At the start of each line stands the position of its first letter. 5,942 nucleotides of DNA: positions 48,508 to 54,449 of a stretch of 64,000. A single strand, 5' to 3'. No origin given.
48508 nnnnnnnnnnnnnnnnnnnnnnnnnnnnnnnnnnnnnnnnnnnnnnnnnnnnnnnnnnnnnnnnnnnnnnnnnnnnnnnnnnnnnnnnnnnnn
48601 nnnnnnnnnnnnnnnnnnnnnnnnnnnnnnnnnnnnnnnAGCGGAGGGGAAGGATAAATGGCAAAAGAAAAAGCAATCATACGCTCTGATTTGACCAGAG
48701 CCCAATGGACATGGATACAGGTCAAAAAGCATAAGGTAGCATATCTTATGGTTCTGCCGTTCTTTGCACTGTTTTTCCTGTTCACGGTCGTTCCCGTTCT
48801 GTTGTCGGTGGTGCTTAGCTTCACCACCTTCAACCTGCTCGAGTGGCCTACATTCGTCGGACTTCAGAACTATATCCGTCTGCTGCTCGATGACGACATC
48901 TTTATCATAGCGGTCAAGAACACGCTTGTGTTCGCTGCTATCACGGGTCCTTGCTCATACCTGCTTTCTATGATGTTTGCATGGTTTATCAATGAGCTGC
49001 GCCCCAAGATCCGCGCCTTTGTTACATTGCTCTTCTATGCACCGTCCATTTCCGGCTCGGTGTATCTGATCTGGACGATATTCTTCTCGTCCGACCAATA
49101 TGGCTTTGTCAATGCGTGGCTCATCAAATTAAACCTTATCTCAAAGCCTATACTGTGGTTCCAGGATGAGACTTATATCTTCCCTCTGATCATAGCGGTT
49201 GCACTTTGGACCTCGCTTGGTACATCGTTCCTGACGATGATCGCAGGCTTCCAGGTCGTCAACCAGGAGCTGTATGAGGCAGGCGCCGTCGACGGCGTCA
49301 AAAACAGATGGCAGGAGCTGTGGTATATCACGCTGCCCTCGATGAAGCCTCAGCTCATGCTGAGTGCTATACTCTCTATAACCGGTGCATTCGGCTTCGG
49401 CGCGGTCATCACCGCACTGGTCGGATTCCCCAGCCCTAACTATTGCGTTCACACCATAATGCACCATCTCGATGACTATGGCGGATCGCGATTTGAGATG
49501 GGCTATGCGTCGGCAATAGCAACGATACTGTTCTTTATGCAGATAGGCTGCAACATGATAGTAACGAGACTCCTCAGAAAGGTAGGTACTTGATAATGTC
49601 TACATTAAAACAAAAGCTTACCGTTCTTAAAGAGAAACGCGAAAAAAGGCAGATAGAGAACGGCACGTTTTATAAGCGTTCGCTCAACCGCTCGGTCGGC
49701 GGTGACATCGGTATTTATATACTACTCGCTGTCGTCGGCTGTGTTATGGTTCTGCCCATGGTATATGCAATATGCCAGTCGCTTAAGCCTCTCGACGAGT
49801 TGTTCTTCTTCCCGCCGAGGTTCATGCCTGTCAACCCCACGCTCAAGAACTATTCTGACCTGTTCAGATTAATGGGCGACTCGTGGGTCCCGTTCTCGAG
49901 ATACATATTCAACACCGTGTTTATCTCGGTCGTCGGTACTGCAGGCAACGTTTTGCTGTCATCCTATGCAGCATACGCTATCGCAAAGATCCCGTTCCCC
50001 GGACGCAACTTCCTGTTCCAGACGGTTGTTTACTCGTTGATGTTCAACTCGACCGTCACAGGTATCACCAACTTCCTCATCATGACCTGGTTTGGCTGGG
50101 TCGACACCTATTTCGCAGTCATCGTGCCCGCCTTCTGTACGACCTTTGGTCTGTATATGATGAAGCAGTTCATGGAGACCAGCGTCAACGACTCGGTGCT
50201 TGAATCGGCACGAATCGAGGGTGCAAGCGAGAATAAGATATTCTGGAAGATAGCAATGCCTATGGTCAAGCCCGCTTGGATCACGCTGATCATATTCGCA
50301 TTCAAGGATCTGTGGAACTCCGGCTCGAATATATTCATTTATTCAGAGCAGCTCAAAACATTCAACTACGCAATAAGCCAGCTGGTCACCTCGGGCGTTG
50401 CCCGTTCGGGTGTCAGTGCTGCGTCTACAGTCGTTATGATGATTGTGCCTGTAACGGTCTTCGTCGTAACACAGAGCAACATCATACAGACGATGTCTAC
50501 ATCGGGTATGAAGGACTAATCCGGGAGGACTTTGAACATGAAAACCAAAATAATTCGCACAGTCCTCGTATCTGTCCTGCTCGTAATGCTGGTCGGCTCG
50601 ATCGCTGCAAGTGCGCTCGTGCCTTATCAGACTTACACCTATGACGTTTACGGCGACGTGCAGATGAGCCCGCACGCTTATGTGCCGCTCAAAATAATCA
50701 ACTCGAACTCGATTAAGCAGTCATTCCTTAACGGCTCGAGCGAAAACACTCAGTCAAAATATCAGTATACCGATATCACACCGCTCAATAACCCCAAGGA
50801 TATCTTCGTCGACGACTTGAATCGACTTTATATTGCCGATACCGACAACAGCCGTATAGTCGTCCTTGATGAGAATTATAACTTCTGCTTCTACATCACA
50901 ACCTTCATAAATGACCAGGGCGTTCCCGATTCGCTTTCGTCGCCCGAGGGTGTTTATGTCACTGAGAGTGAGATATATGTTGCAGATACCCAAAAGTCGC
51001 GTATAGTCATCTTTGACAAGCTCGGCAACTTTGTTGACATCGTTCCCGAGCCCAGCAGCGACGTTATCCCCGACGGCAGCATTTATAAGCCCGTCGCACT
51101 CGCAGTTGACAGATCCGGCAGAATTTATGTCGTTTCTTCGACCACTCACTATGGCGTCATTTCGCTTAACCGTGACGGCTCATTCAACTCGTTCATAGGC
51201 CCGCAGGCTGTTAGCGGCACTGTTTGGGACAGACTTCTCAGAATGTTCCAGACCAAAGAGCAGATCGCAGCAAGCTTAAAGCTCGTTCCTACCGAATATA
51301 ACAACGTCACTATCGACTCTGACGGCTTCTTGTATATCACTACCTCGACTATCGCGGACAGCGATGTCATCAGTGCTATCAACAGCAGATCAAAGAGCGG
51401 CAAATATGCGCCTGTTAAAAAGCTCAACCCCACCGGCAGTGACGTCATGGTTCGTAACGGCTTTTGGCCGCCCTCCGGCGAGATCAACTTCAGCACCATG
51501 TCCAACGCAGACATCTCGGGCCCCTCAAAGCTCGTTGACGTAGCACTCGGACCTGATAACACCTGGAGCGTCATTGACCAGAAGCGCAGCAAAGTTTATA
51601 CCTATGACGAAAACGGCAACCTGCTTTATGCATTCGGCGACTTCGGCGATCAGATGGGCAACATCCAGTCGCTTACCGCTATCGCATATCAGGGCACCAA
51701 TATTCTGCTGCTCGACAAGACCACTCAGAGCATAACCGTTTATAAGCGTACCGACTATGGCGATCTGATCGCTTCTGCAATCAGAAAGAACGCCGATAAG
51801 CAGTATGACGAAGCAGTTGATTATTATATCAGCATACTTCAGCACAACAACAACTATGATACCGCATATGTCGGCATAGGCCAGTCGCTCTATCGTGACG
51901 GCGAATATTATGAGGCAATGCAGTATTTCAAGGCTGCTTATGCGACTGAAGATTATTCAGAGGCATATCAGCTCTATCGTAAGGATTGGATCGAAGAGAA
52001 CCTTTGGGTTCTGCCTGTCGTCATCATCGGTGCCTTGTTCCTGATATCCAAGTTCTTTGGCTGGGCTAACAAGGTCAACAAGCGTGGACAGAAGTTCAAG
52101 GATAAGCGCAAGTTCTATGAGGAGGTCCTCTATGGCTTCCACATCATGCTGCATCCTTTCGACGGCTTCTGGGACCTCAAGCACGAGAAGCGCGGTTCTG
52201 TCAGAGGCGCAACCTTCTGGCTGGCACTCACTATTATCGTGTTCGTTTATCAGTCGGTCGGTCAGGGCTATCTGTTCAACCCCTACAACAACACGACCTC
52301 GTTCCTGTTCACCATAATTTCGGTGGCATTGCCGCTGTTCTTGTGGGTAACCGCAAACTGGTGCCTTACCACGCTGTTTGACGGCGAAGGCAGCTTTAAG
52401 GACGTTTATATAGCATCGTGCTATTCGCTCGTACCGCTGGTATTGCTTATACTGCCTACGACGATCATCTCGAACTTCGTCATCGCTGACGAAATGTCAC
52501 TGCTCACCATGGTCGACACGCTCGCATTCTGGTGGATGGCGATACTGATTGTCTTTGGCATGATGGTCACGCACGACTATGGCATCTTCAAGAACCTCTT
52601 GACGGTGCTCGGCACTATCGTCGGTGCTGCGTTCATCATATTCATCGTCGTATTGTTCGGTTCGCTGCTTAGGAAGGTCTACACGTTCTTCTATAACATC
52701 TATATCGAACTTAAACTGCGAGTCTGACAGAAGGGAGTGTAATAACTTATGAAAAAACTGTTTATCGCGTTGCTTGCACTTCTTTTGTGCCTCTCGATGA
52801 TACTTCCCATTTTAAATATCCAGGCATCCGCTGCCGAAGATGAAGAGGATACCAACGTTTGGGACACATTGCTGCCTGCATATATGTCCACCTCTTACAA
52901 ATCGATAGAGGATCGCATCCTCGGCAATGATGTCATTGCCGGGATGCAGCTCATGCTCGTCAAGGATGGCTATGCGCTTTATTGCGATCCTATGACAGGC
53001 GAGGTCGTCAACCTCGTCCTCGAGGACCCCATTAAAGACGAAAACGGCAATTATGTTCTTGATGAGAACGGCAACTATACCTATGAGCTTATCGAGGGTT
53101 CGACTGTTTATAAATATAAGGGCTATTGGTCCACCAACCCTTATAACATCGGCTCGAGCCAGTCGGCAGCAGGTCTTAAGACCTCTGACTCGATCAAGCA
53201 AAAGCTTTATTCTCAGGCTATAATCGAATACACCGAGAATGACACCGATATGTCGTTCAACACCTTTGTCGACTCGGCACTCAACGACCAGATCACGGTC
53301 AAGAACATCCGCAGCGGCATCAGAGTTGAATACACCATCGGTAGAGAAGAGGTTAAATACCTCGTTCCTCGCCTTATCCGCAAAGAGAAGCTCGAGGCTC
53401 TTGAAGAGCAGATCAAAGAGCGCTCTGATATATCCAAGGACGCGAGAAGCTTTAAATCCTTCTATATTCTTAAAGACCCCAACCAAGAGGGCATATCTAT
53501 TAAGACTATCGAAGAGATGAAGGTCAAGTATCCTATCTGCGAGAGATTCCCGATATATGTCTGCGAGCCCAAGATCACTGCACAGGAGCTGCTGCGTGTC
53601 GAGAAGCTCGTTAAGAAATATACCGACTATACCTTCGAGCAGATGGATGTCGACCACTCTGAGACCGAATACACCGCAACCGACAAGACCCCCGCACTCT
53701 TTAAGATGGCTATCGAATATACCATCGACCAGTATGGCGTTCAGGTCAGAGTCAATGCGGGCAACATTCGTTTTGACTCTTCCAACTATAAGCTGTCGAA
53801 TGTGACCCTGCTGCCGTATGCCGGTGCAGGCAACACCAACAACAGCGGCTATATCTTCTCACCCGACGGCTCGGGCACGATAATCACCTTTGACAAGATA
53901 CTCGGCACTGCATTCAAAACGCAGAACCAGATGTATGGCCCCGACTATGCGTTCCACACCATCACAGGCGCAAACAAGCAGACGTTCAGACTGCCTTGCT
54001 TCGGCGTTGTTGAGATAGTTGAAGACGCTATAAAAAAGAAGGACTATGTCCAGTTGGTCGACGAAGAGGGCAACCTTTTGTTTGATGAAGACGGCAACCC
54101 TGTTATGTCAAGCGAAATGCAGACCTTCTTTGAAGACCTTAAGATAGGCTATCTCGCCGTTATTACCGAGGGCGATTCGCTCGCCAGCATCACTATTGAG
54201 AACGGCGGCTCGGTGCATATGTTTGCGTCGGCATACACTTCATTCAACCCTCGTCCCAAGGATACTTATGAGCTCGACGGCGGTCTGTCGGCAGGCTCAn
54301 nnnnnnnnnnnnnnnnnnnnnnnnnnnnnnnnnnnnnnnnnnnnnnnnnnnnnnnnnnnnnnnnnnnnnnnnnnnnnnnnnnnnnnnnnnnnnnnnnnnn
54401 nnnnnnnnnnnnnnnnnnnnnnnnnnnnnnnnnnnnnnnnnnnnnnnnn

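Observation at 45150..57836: Seven-gene ABC-like locus with one giant binding protein, four permeases, an NHL-TPR-Yip1 membrane protein and a 979-aa secreted unknown, but no ATPase and no regulator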

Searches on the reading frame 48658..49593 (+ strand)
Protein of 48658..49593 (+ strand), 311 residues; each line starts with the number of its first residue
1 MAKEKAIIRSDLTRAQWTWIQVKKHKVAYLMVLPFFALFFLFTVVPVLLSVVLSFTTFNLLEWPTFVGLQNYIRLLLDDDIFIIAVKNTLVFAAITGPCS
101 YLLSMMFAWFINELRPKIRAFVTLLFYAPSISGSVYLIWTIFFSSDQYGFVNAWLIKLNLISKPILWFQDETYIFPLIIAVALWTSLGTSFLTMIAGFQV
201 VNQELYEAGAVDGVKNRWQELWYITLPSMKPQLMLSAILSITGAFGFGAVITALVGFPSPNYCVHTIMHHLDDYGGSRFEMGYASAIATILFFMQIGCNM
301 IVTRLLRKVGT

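Call 4: search_protein_families(library=pfam, proteins=[window:48658-49593:+], max_evalue=0.01)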
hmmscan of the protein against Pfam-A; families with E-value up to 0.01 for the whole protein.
window:48658-49593:+ (311 aa): 1 family
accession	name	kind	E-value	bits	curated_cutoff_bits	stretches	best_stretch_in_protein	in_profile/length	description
PF00528.27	BPD_transp_1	-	9.9e-11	42.1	26.4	1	104-260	5-138/184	Binding-protein-dependent transport system inner membrane component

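Call 8: search_protein_families(library=ncbifam, proteins=[window:48658-49593:+], max_evalue=0.01)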
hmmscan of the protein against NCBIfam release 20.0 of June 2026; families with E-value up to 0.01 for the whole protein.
window:48658-49593:+ (311 aa): 7 families
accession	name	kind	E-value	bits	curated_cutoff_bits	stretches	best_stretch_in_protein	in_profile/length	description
NF007044.0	PRK09497.1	equivalog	9.7e-14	51.5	348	1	23-256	3-229/285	spermidine/putrescine ABC transporter permease PotB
NF040931.1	ABC_arch_GlcT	equivalog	1.3e-12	48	360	1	38-292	7-257/278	glucose ABC transporter permease GlcT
NF007852.0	PRK10561.1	equivalog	9.1e-12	45.4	335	1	24-306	10-288/295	sn-glycerol-3-phosphate ABC transporter permease UgpA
NF008232.0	PRK10999.1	equivalog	6.1e-08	31.8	392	1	65-298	263-507/520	maltose ABC transporter permease MalF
TIGR02140.1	permease_CysW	equivalog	6.3e-06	25.9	329.1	1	42-252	6-206/261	sulfate ABC transporter permease subunit CysW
NF007963.0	PRK10683.1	equivalog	6.7e-05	22.4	489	1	27-297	35-300/317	putrescine ABC transporter permease PotH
TIGR00969.1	3a0106s02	subfamily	0.00014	21.4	240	1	42-262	30-230/272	sulfate ABC transporter permease subunit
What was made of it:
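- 48658..49593 (+): Gene 2 (P1): MalF/UgpA-type permease with an EAA loop. It is the most conserved protein of the cassette. Pfam BPD_transp_1 (call 4); NCBIfam UgpA/MalF-like (call 8).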

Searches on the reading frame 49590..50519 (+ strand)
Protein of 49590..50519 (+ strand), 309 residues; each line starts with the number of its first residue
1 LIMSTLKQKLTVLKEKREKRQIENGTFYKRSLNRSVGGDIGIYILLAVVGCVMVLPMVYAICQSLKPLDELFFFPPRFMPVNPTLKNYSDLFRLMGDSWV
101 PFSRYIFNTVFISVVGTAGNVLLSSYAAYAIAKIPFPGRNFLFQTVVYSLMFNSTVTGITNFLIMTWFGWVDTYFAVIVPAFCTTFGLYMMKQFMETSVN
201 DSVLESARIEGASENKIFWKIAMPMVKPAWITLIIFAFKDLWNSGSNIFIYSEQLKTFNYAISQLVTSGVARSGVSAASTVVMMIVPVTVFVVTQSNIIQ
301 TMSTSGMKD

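Call 4: search_protein_families(library=pfam, proteins=[window:49590-50519:+], max_evalue=0.01)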
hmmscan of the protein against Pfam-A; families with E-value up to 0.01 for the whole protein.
window:49590-50519:+ (309 aa): 1 family
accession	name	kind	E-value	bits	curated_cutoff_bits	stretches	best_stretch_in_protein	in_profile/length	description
PF00528.27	BPD_transp_1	-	2.7e-10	40.7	26.4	1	123-294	4-174/184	Binding-protein-dependent transport system inner membrane component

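Call 8: search_protein_families(library=ncbifam, proteins=[window:49590-50519:+], max_evalue=0.01)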
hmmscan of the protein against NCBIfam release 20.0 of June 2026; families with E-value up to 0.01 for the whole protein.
window:49590-50519:+ (309 aa): 16 families
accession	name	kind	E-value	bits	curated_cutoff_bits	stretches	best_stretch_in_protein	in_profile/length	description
NF008210.0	PRK10973.1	equivalog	8.9e-21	74.8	297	1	39-302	9-276/281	sn-glycerol-3-phosphate ABC transporter permease UgpE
NF040932.1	ABC_arch_GlcU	equivalog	6.5e-16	58.8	340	1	43-303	6-265/272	glucose ABC transporter permease GlcU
NF008231.0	PRK10998.1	equivalog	1.5e-11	44.4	261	1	100-309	79-296/296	maltose ABC transporter permease MalG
TIGR02139.1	permease_CysT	equivalog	7.7e-09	35.5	246.1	1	72-303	20-262/265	sulfate ABC transporter permease subunit CysT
NF007047.0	PRK09500.1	equivalog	8.1e-09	35.5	326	1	107-295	61-249/257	spermidine/putrescine ABC transporter permease PotC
TIGR02141.1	modB_ABC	equivalog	2.5e-07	30.5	182.6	1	110-293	4-199/208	molybdate ABC transporter permease subunit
TIGR00969.1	3a0106s02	subfamily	1.1e-05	25.1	240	1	88-300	47-270/272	sulfate ABC transporter permease subunit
NF011624.0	PRK15050.1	equivalog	3.1e-05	23.2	247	1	46-295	32-283/297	2-aminoethylphosphonate ABC transporter permease subunit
TIGR01581.1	Mo_ABC_porter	hypoth_equivalog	3.3e-05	23.5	210.3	1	113-253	30-184/225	ABC transporter permease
NF043073.1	MMSYN1_0195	equivalog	0.00047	18.4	1250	1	98-238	53-192/1021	spermidine/putrescine ABC transporter permease/substrate-binding protein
TIGR01097.1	PhnE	equivalog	0.0005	19.6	216.7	1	63-238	31-192/252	phosphonate ABC transporter, permease protein PhnE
NF040839.1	tungstate_WtpB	equivalog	0.00064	19.4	340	1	87-294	29-244/251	tungstate ABC transporter permease WtpB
TIGR02140.1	permease_CysW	equivalog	0.0011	18.5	329.1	0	109-298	52-254/261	sulfate ABC transporter permease subunit CysW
NF006939.0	PRK09421.1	equivalog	0.0028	17.1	262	1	113-301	19-222/230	molybdate ABC transporter permease subunit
NF008208.0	PRK10971.1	equivalog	0.0037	16.8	415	0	113-301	67-268/277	sulfate/thiosulfate ABC transporter permease CysT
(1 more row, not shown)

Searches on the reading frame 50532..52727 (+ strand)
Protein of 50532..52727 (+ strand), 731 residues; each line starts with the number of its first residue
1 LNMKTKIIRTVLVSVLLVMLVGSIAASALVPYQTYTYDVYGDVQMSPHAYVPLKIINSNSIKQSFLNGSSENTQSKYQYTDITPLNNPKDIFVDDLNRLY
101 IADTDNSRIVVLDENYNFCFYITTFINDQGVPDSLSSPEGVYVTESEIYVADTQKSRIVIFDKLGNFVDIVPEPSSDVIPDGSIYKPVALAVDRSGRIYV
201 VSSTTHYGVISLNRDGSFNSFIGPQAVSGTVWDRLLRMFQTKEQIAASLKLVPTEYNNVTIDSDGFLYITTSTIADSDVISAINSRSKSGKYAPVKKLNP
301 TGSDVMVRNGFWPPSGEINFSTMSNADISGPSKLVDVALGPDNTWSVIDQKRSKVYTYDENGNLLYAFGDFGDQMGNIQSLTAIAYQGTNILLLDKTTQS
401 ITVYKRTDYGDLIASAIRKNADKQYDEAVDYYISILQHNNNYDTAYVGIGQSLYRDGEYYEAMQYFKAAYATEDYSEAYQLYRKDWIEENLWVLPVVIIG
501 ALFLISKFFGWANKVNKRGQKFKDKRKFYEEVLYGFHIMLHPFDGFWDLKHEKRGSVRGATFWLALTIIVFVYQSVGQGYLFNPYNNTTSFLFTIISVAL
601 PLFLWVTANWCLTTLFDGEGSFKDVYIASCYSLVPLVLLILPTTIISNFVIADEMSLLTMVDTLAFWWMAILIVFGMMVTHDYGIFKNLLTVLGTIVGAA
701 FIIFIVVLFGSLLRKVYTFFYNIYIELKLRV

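Call 4: search_protein_families(library=pfam, proteins=[window:50532-52727:+], max_evalue=0.01)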
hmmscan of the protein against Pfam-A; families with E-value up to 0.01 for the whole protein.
window:50532-52727:+ (731 aa): 8 families
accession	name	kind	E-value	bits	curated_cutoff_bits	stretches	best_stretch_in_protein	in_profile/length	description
PF04893.22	Yip1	-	1.1e-13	51.9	28.6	1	537-706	2-172/173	Yip1 domain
PF01436.27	NHL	-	9.3e-13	48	20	1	85-111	1-27/28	NHL repeat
PF06739.17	SBBP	-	4.1e-07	30.3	20.5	1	186-206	14-34/38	Beta-propeller repeat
PF14559.12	TPR_19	-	0.00067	20.4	25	1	421-473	3-55/68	Tetratricopeptide repeat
PF13432.12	TPR_16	-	0.0028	18.5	32.7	1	424-471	12-59/65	Tetratricopeptide repeat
PF24575.1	TPR_Slam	-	0.0037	18.1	35.2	1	413-465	51-103/104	Surface lipoprotein assembly modifier, N-terminal TPR repeats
PF25021.1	TEN_NHL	-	0.0048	16.3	27.1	0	80-112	255-287/357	Teneurin NHL domain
PF07494.17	Reg_prop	-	0.0051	17.3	20.4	0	254-272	5-23/24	Two component regulator propeller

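Call 8: search_protein_families(library=ncbifam, proteins=[window:50532-52727:+], max_evalue=0.01)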
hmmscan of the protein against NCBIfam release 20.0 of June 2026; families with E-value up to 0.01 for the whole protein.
window:50532-52727:+ (731 aa): 3 families
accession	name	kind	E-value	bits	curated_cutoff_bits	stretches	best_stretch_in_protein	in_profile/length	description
NF035926.1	scyF_NHL_VPEP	equivalog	3.8e-15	55.9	350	2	98-177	212-289/376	scytonemin biosynthesis PEP-CTERM protein ScyF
TIGR02552.1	LcrH_SycD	equivalog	0.0016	18.1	104.8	1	419-484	62-127/136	SycD/LcrH family type III secretion system chaperone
TIGR02521.1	type_IV_pilW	equivalog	0.0052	16.4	154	1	419-482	82-138/234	type IV pilus biogenesis/stability protein PilW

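Call 11: search_solved_structures(query=window:50532-52727:+, max_evalue=1)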
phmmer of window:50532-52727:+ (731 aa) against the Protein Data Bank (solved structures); distinct sequences matched with E-value up to 1: 78 (the best 60 are shown).
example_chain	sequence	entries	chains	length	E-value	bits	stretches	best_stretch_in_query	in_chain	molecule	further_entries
3wwa_A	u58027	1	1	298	6.8e-14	54.2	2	72-155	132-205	Pizza7H protein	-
6d69_A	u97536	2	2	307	6.8e-13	50.9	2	85-170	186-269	NHL Repeat Region of D. melanogaster Thin | Thin, isoform D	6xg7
6qsd_A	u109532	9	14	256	1.8e-12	49.5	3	72-156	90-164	Pizza6S | Pizza6-S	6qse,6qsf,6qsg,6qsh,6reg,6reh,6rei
3ww9_A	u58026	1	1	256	3.5e-12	48.6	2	72-158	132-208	pizza6 protein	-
6rej_A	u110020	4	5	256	3.9e-12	48.4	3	72-158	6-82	Pizza6-SH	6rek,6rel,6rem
6f0t_A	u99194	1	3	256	7.1e-12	47.5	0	72-156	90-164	Pizza6-SFW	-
9qhb_A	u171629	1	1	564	7.3e-12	47.5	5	424-474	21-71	Engineered tetratricopeptide repeat protein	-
6ren_A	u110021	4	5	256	5.3e-11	44.6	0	72-153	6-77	3fPizza6-SH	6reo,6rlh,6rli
7zpw_A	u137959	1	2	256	6.8e-11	44.3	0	72-120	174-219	Pizza6-TSK-TSH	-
7zpz_A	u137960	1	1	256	6.9e-11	44.3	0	72-120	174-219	Pizza6-TSR-TSH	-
7zph_A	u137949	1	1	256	6.9e-11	44.3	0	72-115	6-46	Pizza6-TNK-RSH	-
7zqg_A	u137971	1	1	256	1.2e-10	43.4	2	72-201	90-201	Pizza6-KSH-TSH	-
8bu0_A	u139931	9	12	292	1.5e-10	43.2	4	424-474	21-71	Consensus tetratricopeptide repeat protein | Crystal structure of an 8-repeat consensus TPR superhelix with Zinc. | Monomer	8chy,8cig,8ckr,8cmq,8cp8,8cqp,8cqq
7zq2_A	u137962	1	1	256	1.7e-10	43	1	72-201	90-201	Pizza6-RSH-TSH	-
6f0s_A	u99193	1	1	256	1.7e-10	43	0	72-143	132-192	Pizza6-SYW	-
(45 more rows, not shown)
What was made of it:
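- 51759..51971 (+): Gene 4, residues about 410-480: TPR repeats, extracellular. Calls 4 and 11.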

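Call 104: find_related_loci(query=A4, collection=metagenome_contigs, flank=10000)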
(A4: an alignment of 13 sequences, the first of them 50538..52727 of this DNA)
Query A4 (729 aa) in metagenome_contigs; peptide patterns used: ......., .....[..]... (x = any residue, [..] = any of these).
600 stretches matched a pattern (row limit reached: there are more); 526 encode a relative of the query (tblastn E <= 1e-3); the best 80 are kept; 80 distinct loci.
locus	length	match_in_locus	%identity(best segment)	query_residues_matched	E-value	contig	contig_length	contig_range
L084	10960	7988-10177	63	2-728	0e+0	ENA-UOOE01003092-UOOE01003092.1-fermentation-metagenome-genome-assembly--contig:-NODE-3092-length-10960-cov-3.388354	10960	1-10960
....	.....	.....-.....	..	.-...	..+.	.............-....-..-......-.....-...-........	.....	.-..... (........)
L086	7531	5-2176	61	13-729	0e+0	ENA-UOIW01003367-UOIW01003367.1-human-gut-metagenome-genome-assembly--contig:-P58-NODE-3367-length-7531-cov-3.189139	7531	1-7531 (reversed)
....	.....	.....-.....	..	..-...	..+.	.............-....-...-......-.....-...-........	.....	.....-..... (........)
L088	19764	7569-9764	57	1-728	0e+0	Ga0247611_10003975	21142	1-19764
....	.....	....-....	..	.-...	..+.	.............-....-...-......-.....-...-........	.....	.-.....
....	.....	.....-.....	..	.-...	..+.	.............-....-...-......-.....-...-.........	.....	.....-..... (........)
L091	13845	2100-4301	58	1-729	0e+0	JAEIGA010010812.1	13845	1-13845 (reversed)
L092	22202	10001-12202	55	1-728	0e+0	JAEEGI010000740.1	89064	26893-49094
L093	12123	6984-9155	53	1-729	0e+0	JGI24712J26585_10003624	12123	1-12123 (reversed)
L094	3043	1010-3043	55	1-676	0e+0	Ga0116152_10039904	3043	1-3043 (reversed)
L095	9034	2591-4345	63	148-729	0e+0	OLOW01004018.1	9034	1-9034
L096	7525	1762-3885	51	4-729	0e+0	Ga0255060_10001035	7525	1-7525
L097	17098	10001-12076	51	17-725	0e+0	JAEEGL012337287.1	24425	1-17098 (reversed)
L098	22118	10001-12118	50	4-729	0e+0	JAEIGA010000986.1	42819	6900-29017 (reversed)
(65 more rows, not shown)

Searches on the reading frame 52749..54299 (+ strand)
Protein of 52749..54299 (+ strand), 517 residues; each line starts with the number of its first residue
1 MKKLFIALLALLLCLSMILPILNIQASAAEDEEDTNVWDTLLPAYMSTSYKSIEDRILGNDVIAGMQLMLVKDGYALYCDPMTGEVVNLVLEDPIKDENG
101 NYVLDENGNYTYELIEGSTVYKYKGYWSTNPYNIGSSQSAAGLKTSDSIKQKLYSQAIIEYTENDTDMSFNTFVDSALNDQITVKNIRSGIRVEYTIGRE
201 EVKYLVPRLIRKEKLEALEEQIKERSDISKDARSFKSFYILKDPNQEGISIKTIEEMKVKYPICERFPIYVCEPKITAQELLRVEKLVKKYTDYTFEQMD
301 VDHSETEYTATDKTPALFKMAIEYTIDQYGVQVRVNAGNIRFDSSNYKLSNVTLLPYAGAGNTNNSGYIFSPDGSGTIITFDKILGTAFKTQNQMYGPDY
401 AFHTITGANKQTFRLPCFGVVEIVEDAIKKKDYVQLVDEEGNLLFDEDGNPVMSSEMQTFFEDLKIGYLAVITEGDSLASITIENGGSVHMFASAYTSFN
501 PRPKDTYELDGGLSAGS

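Call 35: search_protein_families(library=pfam, proteins=[window:52749-54299:+], max_evalue=10)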
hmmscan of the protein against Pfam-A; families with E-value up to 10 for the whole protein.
window:52749-54299:+ (517 aa): 1 family
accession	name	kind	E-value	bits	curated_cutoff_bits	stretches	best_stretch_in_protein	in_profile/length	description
PF18952.6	DUF5696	-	9.3e-29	100.8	25.6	2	302-422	7-131/612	Family of unknown function (DUF5696)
